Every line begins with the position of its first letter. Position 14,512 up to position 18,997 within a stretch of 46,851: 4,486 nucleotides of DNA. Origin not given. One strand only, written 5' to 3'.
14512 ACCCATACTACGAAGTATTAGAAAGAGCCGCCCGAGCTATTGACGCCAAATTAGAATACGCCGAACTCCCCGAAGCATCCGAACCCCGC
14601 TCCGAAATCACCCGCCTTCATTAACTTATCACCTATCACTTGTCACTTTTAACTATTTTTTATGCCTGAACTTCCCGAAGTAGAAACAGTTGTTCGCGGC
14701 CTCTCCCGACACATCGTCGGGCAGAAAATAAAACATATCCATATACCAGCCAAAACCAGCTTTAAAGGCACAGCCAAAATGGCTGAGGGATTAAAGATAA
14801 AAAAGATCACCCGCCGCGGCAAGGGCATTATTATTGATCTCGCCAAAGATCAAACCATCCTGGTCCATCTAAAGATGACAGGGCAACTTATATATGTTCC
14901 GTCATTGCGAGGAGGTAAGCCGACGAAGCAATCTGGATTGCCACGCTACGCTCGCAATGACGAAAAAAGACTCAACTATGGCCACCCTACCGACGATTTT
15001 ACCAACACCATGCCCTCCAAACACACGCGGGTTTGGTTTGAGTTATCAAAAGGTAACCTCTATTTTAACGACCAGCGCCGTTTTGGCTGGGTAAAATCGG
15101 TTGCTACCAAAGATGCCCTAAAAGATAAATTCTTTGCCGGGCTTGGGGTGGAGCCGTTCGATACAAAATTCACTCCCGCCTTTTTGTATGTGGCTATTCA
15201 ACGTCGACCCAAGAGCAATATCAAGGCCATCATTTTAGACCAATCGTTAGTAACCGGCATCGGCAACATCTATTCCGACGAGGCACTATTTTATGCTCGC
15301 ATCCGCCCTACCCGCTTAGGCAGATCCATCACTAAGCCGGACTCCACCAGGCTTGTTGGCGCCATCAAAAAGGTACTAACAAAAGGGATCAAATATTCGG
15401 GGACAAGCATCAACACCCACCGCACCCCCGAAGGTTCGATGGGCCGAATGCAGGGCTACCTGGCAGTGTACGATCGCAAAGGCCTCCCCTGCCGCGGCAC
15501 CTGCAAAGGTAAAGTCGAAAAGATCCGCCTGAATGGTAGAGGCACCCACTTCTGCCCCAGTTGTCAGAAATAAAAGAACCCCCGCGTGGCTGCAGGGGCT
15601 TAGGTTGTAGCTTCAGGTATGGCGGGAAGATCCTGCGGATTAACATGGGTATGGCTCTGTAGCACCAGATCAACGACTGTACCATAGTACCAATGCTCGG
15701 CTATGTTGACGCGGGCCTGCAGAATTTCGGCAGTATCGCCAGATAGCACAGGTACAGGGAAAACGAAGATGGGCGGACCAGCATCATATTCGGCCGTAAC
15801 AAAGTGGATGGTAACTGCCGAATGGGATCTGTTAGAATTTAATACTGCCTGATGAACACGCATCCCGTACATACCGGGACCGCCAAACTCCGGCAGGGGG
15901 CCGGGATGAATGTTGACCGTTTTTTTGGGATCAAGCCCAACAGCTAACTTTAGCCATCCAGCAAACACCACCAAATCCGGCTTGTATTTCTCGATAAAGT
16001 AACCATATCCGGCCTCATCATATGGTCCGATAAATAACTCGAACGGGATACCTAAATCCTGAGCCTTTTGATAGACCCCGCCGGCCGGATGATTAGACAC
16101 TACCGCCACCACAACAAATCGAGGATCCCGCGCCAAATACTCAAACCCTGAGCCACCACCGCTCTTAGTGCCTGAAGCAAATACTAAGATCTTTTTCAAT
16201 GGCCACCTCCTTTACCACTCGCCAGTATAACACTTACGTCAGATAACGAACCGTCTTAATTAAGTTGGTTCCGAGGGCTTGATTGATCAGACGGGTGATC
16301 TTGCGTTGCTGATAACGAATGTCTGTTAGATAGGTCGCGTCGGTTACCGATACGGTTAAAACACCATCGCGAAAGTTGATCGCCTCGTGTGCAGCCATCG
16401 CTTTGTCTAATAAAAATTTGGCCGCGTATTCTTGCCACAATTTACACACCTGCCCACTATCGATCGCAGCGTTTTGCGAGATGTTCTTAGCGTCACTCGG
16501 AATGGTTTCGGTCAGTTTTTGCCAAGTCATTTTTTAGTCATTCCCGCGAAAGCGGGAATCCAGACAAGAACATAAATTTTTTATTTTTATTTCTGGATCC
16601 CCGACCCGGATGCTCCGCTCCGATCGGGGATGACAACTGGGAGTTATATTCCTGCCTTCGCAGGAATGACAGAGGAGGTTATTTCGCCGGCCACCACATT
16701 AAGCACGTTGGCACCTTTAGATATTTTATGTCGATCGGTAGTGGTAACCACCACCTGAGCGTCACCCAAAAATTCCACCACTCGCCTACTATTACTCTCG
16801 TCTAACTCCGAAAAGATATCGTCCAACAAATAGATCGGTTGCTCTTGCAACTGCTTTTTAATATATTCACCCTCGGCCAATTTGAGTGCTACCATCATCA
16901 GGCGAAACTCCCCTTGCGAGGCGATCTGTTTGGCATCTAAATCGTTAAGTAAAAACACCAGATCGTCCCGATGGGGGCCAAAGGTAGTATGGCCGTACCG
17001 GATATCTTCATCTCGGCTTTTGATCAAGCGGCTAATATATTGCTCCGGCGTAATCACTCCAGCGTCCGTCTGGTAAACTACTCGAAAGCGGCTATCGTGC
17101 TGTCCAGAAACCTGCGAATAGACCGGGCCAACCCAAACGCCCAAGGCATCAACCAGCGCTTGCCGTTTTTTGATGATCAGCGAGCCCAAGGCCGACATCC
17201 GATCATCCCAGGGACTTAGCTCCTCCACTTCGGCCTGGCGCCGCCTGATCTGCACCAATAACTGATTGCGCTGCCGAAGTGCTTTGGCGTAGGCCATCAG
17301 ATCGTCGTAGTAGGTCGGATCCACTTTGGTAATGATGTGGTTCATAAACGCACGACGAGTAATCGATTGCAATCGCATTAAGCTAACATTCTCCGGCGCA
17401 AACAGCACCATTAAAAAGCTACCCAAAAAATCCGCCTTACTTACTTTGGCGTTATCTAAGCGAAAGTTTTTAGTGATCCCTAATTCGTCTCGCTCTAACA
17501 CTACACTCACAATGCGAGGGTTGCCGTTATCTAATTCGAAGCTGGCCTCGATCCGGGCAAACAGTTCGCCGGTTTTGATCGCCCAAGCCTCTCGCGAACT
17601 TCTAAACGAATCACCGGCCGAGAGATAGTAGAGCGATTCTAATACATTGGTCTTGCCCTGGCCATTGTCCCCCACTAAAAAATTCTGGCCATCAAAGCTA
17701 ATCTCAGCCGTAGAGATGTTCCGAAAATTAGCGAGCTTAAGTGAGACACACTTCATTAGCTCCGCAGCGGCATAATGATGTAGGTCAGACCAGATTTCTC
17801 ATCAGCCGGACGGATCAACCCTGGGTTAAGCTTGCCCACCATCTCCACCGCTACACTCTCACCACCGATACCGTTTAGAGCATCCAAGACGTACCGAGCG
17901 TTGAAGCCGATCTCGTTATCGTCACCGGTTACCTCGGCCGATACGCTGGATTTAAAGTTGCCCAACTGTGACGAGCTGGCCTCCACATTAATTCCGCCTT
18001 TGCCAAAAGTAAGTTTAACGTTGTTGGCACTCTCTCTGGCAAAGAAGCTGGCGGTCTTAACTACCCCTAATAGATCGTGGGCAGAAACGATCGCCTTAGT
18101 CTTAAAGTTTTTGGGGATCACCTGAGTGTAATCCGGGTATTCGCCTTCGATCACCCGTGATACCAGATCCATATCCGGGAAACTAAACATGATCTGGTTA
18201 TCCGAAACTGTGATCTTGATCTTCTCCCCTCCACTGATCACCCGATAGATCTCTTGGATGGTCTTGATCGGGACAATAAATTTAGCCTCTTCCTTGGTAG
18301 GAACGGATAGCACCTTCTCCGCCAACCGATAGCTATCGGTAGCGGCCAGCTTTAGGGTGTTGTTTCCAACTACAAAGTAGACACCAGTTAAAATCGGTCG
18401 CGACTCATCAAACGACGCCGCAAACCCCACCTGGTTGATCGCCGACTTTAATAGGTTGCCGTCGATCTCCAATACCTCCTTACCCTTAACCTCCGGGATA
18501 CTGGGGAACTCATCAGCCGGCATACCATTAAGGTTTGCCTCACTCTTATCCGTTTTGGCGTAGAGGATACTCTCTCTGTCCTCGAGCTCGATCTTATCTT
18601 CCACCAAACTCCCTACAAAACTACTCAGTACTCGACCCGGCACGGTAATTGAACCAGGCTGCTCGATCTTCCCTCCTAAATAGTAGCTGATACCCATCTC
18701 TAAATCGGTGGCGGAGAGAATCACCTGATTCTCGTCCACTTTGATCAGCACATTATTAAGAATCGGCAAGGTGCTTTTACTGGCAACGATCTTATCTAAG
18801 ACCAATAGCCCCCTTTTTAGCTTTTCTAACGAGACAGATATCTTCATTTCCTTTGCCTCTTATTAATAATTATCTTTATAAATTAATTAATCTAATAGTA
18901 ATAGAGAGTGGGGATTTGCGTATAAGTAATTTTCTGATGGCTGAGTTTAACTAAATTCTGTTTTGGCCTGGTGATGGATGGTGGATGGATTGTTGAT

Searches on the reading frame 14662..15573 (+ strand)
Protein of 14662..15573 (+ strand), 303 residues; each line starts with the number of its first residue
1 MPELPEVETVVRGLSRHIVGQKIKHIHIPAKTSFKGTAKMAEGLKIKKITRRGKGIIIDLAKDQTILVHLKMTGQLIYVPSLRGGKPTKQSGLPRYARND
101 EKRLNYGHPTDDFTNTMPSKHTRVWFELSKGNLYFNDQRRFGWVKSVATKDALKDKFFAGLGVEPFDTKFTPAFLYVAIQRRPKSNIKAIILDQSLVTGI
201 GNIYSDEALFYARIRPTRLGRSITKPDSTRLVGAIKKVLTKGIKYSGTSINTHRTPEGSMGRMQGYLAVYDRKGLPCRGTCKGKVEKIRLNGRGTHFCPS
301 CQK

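Call 89: search_protein_families(library=pfam, proteins=[window:14662-15573:+], max_evalue=0.0001)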
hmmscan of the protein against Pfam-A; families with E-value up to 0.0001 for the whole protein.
window:14662-15573:+ (303 aa): 3 families
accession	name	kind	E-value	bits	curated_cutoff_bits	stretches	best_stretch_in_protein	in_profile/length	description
PF01149.29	Fapy_DNA_glyco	-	1.3e-28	100.4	25.5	1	1-143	1-116/117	Formamidopyrimidine-DNA glycosylase N-terminal domain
PF06831.19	H2TH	-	1.7e-24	86.1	34.7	1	161-252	1-91/93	Formamidopyrimidine-DNA glycosylase H2TH domain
PF06827.20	zf-FPG_IleRS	-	8.2e-06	26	21.3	1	274-303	1-29/30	Zinc finger found in FPG and IleRS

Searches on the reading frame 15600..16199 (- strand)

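Call 89: search_protein_families(library=pfam, proteins=[window:15600-16199:-], max_evalue=0.0001)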
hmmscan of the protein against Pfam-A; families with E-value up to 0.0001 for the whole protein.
window:15600-16199:- (199 aa): 1 family
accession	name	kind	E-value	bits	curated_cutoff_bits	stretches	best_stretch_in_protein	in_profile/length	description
PF00551.24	Formyl_trans_N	-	4.1e-22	79.3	26.1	1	2-175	1-180/181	Formyl transferase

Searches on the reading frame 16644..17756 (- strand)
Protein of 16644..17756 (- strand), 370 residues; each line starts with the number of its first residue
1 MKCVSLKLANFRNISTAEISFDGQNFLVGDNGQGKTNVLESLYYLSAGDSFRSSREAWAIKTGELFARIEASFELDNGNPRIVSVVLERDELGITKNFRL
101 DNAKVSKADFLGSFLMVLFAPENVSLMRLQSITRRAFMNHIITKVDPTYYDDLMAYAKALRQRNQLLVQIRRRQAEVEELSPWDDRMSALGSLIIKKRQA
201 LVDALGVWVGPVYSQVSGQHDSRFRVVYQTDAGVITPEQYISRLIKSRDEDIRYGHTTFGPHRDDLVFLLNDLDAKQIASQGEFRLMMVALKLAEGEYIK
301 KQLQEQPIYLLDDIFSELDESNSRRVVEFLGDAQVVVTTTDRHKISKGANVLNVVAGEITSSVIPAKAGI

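Call 89: search_protein_families(library=pfam, proteins=[window:16644-17756:-], max_evalue=0.0001)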
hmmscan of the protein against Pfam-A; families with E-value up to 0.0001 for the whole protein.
window:16644-17756:- (370 aa): 4 families
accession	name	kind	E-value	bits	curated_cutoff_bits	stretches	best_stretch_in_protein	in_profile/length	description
PF02463.25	SMC_N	-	9.8e-24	84.4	40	1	5-356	4-213/220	RecF/RecN/SMC N terminal domain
PF13175.12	AAA_15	-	1.2e-09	38.8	32.1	1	1-70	1-55/374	AAA ATPase domain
PF13476.12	AAA_23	-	1e-07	33.3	27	1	5-104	1-100/201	AAA domain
PF13304.12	AAA_21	-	3.8e-06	27.6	27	1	25-79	2-66/304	AAA domain, putative AbiEii toxin, Type IV TA system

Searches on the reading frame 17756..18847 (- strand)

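Call 89: search_protein_families(library=pfam, proteins=[window:17756-18847:-], max_evalue=0.0001)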
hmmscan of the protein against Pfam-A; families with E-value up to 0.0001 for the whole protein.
window:17756-18847:- (363 aa): 3 families
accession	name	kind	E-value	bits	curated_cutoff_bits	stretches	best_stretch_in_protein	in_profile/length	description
PF02767.21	DNA_pol3_beta_2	-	1e-36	126.2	27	1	128-239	2-116/116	DNA polymerase III beta subunit, central domain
PF00712.24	DNA_pol3_beta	-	3.7e-32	111.4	24.4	2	1-118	1-120/120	DNA polymerase III beta subunit, N-terminal domain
PF02768.20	DNA_pol3_beta_3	-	4.1e-26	91.6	27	1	242-362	2-121/121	DNA polymerase III beta subunit, C-terminal domain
